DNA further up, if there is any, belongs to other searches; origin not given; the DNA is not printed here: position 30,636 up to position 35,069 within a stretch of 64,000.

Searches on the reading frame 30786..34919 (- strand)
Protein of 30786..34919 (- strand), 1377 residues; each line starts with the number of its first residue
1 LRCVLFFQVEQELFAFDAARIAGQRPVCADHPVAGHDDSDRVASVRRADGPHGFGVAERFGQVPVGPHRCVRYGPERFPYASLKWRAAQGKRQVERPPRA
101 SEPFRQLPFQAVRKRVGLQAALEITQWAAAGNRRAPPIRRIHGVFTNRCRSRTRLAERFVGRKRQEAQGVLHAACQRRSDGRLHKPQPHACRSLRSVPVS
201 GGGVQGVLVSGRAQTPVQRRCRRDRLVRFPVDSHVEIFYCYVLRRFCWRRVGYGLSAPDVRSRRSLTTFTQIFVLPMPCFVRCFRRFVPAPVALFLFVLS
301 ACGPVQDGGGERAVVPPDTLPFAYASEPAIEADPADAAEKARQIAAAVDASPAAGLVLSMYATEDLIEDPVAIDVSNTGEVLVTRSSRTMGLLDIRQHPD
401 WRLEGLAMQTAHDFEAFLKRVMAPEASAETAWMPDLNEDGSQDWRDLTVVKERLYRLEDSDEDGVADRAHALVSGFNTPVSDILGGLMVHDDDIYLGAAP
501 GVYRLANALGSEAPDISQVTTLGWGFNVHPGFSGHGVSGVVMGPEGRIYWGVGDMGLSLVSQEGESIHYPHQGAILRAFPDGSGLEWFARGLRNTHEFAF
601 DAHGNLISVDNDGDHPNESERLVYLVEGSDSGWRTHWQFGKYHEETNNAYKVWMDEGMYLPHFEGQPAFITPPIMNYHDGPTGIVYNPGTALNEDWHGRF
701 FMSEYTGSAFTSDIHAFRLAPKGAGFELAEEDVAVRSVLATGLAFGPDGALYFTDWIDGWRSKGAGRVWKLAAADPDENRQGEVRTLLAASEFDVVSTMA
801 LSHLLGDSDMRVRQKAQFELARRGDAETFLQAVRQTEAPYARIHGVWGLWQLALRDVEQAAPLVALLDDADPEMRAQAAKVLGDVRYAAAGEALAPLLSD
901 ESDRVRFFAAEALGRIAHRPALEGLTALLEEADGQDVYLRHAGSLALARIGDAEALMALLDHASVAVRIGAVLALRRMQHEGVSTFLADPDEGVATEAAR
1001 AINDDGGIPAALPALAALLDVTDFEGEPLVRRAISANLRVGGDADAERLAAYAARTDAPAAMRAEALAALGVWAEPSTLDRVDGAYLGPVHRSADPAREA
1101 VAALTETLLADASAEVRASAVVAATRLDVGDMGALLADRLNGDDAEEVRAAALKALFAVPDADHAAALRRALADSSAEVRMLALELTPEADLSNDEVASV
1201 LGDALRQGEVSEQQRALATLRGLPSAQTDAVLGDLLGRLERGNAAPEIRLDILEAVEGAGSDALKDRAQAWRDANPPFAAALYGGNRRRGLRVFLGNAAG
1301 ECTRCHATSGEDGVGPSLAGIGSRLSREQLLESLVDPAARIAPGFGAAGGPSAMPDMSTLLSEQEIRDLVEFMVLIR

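Call 11: search_protein_families(library=ncbifam, proteins=[window:30786-34919:-], max_evalue=0.001)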
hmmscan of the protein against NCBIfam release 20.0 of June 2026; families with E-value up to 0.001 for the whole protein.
window:30786-34919:- (1377 aa): 10 families
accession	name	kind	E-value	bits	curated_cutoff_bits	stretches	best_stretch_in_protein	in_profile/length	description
TIGR02604.1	Piru_Ver_Nterm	subfamily_domain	8.5e-28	97.8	122.2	1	451-759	46-342/367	PVC-type heme-binding CxxCH protein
NF010374.0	PRK13800.1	equivalog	1.2e-10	40.3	1196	1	837-1156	607-895/898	fumarate reductase/succinate dehydrogenase flavoprotein subunit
TIGR02603.1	CxxCH_TIGR02603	domain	6.3e-09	35.9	68.15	1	1290-1347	6-60/134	putative heme-binding domain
TIGR04485.1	thiosulf_SoxX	equivalog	3.7e-07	30.8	61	1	1299-1374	2-76/78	sulfur oxidation c-type cytochrome SoxX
TIGR02270.1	TIGR02270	subfamily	1.4e-06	27.6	206.8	1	814-966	106-252/410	TIGR02270 family protein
NF033206.1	ScyE_fam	subfamily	2.7e-05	23.9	80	0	697-790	216-304/333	ScyD/ScyE family protein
NF045915.1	PhycobilmeDegNblB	equivalog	0.0001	21.9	300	1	824-989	31-203/214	phycobilisome degradation protein NblB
NF058502.1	phyc_lyase_CpcE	equivalog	0.00032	20.3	330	1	864-964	8-114/260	C-phycocyanin alpha-cysteine-84 phycocyanobilin lyase subunit CpcE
NF045774.1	cytochro_C551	exception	0.00065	19.6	118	0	1300-1332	48-80/110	cytochrome c551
NF045773.1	cytochro_C550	exception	0.00099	19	125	0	1300-1338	58-96/118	cytochrome c550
